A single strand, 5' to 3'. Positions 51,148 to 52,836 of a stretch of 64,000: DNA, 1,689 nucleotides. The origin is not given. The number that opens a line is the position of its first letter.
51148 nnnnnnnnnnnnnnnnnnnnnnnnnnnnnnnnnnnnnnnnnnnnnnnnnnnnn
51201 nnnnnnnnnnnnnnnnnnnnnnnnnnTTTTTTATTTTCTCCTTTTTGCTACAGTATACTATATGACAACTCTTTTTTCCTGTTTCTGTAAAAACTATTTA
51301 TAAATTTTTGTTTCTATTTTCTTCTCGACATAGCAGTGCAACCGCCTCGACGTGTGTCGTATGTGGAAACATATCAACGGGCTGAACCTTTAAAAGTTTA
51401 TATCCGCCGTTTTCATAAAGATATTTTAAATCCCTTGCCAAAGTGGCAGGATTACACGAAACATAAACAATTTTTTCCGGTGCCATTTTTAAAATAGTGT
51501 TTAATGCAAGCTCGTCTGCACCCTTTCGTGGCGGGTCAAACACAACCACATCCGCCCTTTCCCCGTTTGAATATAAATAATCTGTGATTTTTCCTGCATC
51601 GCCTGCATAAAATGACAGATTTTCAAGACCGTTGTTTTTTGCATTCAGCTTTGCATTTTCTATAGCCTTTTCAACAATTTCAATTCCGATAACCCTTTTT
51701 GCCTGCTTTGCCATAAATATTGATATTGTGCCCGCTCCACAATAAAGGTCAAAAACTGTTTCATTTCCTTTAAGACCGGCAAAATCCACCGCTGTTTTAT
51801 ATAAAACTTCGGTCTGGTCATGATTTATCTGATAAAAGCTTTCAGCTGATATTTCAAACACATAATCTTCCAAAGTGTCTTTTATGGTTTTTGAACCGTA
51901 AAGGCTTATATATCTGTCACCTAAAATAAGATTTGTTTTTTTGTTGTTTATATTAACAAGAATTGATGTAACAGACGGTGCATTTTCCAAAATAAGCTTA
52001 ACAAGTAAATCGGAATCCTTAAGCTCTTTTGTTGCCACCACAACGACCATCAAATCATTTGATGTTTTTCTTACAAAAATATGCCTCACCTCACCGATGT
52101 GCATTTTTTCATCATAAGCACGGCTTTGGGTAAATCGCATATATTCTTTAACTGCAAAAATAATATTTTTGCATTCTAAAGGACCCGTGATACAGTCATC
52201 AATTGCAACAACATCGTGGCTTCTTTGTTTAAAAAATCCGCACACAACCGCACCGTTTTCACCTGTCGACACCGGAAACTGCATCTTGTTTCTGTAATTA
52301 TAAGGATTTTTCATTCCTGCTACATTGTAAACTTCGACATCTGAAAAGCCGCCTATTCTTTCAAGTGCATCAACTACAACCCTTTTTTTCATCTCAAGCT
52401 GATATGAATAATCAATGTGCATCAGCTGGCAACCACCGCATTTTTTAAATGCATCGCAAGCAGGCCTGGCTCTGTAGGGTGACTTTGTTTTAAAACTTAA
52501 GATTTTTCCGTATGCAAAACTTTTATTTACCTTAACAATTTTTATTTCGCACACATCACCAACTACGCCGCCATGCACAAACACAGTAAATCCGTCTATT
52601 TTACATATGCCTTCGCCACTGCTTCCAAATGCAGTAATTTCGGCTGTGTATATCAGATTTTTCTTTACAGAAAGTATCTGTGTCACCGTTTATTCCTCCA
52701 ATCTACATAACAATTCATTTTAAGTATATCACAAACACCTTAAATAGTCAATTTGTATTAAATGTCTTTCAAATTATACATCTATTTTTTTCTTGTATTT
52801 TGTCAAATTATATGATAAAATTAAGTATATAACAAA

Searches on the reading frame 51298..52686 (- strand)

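Call 21: search_protein_families(library=ncbifam, proteins=[window:51298-52686:-], max_evalue=0.00001)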
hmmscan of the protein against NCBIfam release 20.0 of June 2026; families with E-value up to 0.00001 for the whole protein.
window:51298-52686:- (462 aa): 26 families (the best 25 are shown)
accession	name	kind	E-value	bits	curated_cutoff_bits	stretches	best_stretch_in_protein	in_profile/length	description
TIGR00479.1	rumA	equivalog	3e-136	454.7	183.55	1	22-447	3-432/432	23S rRNA (uracil(1939)-C(5))-methyltransferase RlmD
NF009639.0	PRK13168.1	equivalog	2.6e-85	287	458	1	9-453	13-444/446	23S rRNA (uracil(1939)-C(5))-methyltransferase RlmD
NF002910.0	PRK03522.2-3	equivalog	7.1e-61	206.3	558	1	77-454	3-382/383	23S rRNA (uracil(747)-C(5))-methyltransferase RlmC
NF002909.0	PRK03522.2-1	equivalog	1.1e-56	192.6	553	1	81-454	9-373/374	23S rRNA (uracil(747)-C(5))-methyltransferase RlmC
TIGR02085.1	meth_trns_rumB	equivalog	1.4e-52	178.9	429.5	1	81-454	8-374/374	23S rRNA (uracil(747)-C(5))-methyltransferase RlmC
TIGR02143.1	trmA_only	equivalog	1e-26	93.8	334.65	1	93-454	2-351/352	tRNA (uridine(54)-C5)-methyltransferase TrmA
NF002913.0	PRK03522.2-6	equivalog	3.4e-24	85.8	537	2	169-347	30-215/342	23S rRNA (uracil(747)-C(5))-methyltransferase RlmC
NF011529.0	PRK14968.1-3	equivalog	4.3e-14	52.4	162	1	290-387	21-108/198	putative methyltransferase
TIGR03534.1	RF_mod_PrmC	equivalog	1.1e-12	48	199.1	1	290-386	71-165/253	peptide chain release factor N(5)-glutamine methyltransferase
NF053605.1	PyTRAM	equivalog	1.8e-11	43.6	85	1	10-60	5-55/56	TRAM domain-containing RNA chaperone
NF053718.1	23SC1962Mtase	equivalog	9.6e-10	37.7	575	1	309-387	212-290/383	23S rRNA (cytosine(1962)-C(5))-methyltransferase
NF008993.0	PRK12336.1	equivalog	4e-09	36.1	243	1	8-62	147-201/203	translation initiation factor IF-2 subunit beta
TIGR02021.1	BchM-ChlM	equivalog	1.6e-08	34.2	158.9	1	305-416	53-160/218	magnesium protoporphyrin IX methyltransferase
TIGR01983.1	UbiG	equivalog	2.7e-08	33.4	102.95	1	308-369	50-111/228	bifunctional 2-polyprenyl-6-hydroxyphenol methylase/3-demethylubiquinol 3-O-methyltransferase UbiG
NF008823.0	PRK11873.1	subfamily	3.2e-08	33.4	263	1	301-367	71-140/272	arsenite methyltransferase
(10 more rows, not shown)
